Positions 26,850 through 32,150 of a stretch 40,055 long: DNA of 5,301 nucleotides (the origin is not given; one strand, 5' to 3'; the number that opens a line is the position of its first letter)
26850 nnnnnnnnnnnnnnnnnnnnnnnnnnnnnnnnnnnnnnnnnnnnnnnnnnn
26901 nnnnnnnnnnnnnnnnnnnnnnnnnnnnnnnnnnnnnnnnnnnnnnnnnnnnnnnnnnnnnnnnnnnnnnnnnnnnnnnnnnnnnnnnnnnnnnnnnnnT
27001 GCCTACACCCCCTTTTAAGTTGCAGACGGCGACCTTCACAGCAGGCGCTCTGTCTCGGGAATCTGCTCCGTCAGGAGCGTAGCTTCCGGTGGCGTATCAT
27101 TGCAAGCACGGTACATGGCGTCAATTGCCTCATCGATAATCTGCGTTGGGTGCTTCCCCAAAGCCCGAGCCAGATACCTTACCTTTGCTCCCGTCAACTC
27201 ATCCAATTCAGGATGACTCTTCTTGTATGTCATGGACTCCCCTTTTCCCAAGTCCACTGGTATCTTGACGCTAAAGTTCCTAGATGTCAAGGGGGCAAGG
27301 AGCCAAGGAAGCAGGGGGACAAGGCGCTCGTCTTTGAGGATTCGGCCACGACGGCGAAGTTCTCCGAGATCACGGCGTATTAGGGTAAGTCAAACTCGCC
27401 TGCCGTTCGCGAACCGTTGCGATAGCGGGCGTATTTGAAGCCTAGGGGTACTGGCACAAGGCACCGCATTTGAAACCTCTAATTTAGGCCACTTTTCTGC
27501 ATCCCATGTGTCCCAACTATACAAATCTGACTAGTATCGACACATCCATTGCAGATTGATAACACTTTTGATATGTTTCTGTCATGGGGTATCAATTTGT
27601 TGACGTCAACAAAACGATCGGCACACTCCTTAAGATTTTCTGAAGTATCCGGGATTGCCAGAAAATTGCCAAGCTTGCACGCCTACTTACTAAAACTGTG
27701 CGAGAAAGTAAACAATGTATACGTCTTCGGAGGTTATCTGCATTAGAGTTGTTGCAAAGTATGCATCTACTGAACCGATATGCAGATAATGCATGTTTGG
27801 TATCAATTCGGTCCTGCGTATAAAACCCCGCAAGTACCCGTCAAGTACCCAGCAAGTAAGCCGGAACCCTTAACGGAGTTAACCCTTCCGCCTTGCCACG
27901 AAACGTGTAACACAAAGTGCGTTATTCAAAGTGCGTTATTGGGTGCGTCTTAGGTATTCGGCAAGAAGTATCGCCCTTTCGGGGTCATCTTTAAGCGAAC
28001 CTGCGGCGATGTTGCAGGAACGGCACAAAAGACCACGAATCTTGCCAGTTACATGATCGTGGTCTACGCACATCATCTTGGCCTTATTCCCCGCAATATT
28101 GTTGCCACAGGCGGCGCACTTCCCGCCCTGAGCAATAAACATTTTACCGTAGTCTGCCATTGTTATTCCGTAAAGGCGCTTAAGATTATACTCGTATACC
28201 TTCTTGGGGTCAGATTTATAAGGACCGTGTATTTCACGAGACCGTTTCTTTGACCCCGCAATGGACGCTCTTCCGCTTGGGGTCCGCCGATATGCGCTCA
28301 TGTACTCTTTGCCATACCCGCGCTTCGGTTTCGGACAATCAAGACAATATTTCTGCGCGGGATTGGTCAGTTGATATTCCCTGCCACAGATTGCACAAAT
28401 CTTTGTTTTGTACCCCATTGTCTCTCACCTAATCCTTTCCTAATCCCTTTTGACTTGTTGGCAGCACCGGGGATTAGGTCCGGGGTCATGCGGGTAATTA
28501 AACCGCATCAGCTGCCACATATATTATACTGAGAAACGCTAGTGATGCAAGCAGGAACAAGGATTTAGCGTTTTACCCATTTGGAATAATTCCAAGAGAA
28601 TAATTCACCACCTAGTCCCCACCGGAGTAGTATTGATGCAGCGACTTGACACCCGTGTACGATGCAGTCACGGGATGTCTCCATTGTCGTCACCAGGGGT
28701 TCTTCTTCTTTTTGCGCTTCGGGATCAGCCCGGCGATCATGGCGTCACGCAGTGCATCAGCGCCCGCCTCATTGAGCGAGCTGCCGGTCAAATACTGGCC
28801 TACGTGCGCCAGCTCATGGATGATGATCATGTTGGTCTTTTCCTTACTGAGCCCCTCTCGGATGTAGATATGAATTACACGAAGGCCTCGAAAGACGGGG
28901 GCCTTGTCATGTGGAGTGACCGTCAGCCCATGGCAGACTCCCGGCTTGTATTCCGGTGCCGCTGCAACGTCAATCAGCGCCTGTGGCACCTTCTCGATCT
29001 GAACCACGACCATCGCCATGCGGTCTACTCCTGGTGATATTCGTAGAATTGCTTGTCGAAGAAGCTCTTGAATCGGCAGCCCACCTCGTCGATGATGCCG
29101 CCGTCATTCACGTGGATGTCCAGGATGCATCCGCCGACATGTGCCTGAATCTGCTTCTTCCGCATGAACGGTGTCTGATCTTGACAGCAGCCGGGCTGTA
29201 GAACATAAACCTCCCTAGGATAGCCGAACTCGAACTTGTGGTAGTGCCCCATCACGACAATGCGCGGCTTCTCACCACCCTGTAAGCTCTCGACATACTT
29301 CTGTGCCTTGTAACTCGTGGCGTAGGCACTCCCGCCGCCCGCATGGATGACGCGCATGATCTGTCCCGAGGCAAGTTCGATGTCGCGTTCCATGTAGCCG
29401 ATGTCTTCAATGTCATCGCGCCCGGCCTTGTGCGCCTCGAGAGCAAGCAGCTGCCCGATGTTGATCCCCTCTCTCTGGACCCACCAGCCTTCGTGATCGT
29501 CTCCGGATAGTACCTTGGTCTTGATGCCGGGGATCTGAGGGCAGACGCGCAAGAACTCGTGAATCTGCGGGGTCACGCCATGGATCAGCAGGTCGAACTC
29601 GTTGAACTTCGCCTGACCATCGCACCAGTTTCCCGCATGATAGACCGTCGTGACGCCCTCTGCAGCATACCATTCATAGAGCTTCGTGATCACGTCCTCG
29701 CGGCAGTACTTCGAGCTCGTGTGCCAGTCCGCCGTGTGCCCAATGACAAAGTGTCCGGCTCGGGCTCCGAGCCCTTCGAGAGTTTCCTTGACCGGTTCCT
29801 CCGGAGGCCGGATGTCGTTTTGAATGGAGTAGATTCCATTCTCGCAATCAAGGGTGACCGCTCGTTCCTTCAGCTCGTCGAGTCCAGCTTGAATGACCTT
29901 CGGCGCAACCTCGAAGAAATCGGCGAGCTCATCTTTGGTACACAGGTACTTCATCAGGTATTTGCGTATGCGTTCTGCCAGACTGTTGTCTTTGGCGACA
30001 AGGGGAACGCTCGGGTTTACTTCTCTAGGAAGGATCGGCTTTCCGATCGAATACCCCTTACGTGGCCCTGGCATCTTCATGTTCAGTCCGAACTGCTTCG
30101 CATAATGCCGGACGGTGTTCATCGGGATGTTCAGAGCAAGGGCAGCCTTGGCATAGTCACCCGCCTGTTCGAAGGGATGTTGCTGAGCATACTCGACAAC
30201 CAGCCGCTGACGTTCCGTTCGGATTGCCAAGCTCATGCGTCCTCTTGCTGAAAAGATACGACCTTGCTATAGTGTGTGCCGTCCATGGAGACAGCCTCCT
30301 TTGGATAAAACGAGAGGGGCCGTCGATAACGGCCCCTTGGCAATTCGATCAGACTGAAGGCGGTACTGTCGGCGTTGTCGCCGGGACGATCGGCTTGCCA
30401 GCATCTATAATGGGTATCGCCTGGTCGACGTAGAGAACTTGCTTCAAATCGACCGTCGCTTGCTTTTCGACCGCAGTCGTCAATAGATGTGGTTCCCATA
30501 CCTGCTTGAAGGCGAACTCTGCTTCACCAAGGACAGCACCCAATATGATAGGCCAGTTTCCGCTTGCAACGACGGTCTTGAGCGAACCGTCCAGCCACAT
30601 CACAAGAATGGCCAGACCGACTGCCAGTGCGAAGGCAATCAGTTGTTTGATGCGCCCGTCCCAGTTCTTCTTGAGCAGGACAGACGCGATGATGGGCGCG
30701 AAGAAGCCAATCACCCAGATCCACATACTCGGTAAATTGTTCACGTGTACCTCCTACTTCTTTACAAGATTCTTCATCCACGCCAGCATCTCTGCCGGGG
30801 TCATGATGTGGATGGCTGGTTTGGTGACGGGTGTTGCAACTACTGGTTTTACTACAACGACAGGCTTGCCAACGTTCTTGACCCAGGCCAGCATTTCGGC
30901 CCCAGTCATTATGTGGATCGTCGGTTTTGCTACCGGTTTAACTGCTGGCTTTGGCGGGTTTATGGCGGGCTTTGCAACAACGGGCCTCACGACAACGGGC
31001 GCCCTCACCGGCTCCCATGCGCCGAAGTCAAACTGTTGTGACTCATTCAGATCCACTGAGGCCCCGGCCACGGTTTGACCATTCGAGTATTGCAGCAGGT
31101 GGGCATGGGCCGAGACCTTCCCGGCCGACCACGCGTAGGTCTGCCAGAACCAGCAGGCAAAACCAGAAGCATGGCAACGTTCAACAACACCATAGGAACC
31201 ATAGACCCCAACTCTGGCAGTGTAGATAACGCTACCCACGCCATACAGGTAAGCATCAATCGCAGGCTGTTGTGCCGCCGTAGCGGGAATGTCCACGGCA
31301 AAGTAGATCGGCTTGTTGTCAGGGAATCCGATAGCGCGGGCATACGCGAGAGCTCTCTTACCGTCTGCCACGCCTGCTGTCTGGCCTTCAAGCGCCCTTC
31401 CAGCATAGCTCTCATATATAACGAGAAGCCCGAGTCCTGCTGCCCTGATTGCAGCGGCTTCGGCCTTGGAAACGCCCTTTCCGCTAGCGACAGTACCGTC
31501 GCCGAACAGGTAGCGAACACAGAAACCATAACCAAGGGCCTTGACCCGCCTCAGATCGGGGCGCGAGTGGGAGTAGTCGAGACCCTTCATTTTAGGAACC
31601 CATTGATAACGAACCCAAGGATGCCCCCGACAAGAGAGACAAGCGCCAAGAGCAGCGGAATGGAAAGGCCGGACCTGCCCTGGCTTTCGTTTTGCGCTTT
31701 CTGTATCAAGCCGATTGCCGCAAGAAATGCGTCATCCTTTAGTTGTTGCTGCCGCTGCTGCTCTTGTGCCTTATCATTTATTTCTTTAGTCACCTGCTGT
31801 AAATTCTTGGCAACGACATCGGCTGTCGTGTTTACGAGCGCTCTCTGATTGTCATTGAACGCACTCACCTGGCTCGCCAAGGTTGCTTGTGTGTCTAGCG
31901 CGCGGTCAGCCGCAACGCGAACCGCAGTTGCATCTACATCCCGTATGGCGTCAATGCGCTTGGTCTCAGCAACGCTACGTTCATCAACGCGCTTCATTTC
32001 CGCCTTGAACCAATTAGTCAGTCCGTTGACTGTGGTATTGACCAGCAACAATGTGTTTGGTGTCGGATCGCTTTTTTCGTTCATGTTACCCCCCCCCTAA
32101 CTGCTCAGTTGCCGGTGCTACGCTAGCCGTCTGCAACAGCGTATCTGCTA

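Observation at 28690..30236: Terminator-bounded two-gene cassette: HTH-wHTH-metallophosphoesterase fusion plus a minimal HExxH peptidase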

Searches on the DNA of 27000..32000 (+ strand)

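Call 5: search_dna_similar(query=window:27000-32000:+, collection=phages, mode=near, max_rows=15)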
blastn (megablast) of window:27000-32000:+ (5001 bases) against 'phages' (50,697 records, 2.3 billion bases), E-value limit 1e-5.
No match.

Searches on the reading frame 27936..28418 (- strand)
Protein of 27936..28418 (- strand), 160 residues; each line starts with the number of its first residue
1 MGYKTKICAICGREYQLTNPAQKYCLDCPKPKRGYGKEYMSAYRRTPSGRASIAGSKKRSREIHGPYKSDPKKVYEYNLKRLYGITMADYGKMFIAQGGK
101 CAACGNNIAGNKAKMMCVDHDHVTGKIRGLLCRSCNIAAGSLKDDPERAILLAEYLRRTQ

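Call 3: search_protein_families(library=pfam, proteins=[window:27936-28418:-], max_evalue=1)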
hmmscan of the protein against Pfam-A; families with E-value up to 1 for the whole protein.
window:27936-28418:- (160 aa): 6 families
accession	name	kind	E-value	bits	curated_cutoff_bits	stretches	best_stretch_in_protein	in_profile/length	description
PF02945.21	Endonuclease_7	-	5e-22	78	23.6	1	78-157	3-81/82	Recombination endonuclease VII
PF02318.22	FYVE_2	-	0.19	12.4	27.2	0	4-29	53-78/118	FYVE-type zinc finger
PF11575.13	FhuF_C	-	0.3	11.4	20.5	0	17-30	10-21/21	FhuF 2Fe-2S C-terminal domain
PF17026.10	zf-RRPl_C4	-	0.34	11.5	28.9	0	85-138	40-89/108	Putative ribonucleoprotein zinc-finger pf C4 type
PF23550.1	zf_Tbcl_Rhp7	-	0.72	9.9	27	0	127-138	25-36/39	DNA repair protein rhp7 treble clef domain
PF18912.6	DZR_2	-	0.78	10.1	27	0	5-28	36-55/56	Double zinc ribbon domain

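Call 4: search_protein_families(library=phrogs, proteins=[window:27936-28418:-], max_evalue=0.1)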
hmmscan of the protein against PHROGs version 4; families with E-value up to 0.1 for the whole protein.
window:27936-28418:- (160 aa): 7 families
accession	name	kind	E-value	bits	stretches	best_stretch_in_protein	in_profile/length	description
phrog_2914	-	DNA, RNA and nucleotide metabolism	4.7e-29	102.5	1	21-159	16-155/190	endonuclease VII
phrog_2633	-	DNA, RNA and nucleotide metabolism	1.1e-27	97.9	1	21-159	12-139/142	endonuclease VII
phrog_307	-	DNA, RNA and nucleotide metabolism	2.7e-22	81.2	1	60-157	90-177/334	endonuclease VII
phrog_423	-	DNA, RNA and nucleotide metabolism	5.6e-20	72.9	1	92-150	17-75/159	endonuclease VII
phrog_1035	-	DNA, RNA and nucleotide metabolism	1.2e-08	36.2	1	4-159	62-230/271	endonuclease VII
phrog_11865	-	DNA, RNA and nucleotide metabolism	3.6e-06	28.4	1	118-143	2-27/95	endonuclease VII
phrog_17507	-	DNA, RNA and nucleotide metabolism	0.0007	20.4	1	118-137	1-20/65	endonuclease VII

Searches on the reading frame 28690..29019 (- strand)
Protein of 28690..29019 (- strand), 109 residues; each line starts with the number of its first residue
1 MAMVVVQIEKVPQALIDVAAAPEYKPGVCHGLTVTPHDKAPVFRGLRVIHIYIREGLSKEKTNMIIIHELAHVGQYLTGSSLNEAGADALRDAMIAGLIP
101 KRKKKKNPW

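Call 3: search_protein_families(library=pfam, proteins=[window:28690-29019:-], max_evalue=1)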
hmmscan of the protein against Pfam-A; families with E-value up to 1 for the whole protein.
window:28690-29019:- (109 aa): 6 families
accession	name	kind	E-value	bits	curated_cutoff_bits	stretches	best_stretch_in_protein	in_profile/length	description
PF20573.4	DUF6782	-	0.00037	20.3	27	1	51-95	79-121/241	Putative metallopeptidase family (DUF6782)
PF22149.1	Tt1219-like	-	0.078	12.9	27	1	24-52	73-103/191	Type IV pilin Tt1219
PF13699.11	eCIS_core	-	0.12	13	22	1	58-78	57-77/79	eCIS core domain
PF05569.17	Peptidase_M56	-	0.13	11.9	31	1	48-73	179-204/296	BlaR1 peptidase M56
PF10023.15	Aminopep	-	0.18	11.6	25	1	61-92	149-181/322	Putative aminopeptidase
PF14891.12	Peptidase_M91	-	0.26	12.1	25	1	58-88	88-118/176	Effector protein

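Call 4: search_protein_families(library=phrogs, proteins=[window:28690-29019:-], max_evalue=0.1)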
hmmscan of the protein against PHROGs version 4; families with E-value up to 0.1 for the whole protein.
window:28690-29019:- (109 aa): 4 families
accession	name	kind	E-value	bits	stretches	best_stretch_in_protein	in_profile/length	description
phrog_10499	-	unknown function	0.013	16.8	1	47-88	63-104/149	-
phrog_13742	-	other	0.019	15.5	1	50-83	47-80/248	peptidase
phrog_87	-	other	0.035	14.8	1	50-73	73-96/227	metallo-protease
phrog_17197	-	other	0.048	14.3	1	7-70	44-107/326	peptidase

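Call 18: find_homologous_proteins(query=window:28690-29019:-, max_evalue=0.01)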
Query window:28690-29019:- (109 aa): 9 proteins with E <= 0.01 among 12 candidates.
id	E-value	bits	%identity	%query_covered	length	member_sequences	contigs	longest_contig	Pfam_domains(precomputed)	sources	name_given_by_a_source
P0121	7.2e-64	231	98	100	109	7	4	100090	-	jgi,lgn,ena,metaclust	metaclust:\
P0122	1.4e-62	227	95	100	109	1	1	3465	-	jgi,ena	-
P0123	1.2e-53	198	83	100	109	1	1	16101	-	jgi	jgi:hypothetical protein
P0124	8.6e-51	189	81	100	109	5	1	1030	-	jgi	jgi:hypothetical protein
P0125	1.7e-47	178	81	100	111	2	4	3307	-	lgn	-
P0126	2.2e-47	178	80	100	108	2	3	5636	-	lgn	-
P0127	2.6e-46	174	80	100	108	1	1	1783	-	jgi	jgi:hypothetical protein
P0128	1.3e-45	172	78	98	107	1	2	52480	-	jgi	jgi:hypothetical protein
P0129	4.4e-43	164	72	100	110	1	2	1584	-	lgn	-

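Call 27: search_protein_families(library=ncbifam, proteins=[window:28690-29019:-], max_evalue=1)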
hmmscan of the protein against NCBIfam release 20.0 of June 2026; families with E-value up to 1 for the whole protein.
window:28690-29019:- (109 aa): 0 families

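Call 28: search_protein_families(library=padloc, proteins=[window:28690-29019:-], max_evalue=1)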
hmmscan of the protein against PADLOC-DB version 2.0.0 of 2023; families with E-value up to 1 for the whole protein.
window:28690-29019:- (109 aa): 0 families

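Call 59: predict_structure(alignment_id=A2)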
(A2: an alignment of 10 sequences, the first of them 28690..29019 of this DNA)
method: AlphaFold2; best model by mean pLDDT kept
length: 109 residues; sequences in the alignment: 10
mean_pLDDT: 47.5   pTM: 0.35
mean pLDDT of the five models: 47.5, 46.5, 41.1, 41.0, 40.4
residues with pLDDT >= 90: 0; 70-90: 0; 50-70: 48; < 50: 61
segments of 3 or more residues with pLDDT < 50: 1-5, 9-48, 97-109
pLDDT, mean of each block of 10 residues (from residue 1): 43 43 34 35 44 59 64 54 55 52 40
secondary structure, 60 per line:
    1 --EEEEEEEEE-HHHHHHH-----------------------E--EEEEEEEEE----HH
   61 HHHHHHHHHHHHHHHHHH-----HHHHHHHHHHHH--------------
elements in order: E3-11 H13-19 E46-54 H59-78 H84-95

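Call 69: search_protein_representatives(alignment_id=A2)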
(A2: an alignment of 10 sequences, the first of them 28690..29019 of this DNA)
Query: 10 sequences, 109 profile positions. Proteins with E-value up to 0.001 (for the whole library): 8; up to 1e-10: 4; up to 1e-30: 1. The best 8 are listed.
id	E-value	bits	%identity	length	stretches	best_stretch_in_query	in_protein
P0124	5.7e-62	223.0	-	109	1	1-109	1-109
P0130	7.4e-29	116.5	-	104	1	3-106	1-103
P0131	1.9e-16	76.5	-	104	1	3-101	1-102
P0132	2.0e-13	66.8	-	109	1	1-106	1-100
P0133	3.6e-09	53.2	-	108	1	2-105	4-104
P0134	9.3e-07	45.4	-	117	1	28-101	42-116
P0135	4.3e-05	40.1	-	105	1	3-102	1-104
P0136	8.5e-04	35.9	-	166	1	40-80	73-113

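Call 71: find_encoding_contigs(protein=P0131, flank=5000, max_places=3)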
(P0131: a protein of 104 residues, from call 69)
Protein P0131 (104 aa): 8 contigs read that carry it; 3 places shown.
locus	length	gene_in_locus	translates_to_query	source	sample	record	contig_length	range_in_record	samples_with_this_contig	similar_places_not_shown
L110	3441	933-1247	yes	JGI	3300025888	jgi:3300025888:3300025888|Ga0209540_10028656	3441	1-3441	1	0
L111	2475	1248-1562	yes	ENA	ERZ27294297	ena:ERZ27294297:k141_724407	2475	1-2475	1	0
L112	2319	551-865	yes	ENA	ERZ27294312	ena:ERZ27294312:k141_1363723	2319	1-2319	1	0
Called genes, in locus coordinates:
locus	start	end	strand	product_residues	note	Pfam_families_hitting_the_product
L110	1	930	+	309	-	?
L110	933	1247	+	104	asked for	-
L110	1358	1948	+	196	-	-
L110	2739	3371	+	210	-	-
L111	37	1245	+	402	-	-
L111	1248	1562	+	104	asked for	-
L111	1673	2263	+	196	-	-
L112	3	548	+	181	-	?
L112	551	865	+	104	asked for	-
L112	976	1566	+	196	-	-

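Call 72: find_encoding_contigs(protein=P0133, flank=6000, max_places=2)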
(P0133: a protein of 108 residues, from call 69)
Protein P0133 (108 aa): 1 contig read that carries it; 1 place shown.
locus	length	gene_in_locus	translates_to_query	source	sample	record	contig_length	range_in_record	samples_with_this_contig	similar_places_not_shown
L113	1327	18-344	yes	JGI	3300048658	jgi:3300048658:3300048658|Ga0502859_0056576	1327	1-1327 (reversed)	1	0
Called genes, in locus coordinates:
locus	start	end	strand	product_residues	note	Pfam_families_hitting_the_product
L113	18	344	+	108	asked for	-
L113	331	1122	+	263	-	-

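Call 73: find_encoding_contigs(protein=P0134, flank=6000, max_places=2)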
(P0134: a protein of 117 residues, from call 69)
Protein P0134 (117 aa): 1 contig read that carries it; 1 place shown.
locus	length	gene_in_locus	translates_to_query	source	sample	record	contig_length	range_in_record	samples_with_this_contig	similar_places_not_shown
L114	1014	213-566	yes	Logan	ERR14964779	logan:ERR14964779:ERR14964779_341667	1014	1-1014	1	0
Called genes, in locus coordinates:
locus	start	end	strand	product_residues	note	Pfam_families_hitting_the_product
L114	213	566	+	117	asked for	-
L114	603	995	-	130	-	-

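Call 74: find_encoding_contigs(protein=P0135, flank=6000, max_places=2)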
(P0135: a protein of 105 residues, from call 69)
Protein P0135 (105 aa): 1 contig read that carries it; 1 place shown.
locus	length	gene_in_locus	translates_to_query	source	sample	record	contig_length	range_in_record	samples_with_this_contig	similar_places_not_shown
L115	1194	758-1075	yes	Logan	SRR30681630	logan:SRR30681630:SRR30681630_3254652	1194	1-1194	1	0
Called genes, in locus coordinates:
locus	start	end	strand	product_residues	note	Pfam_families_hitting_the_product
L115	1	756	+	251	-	?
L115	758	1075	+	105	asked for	-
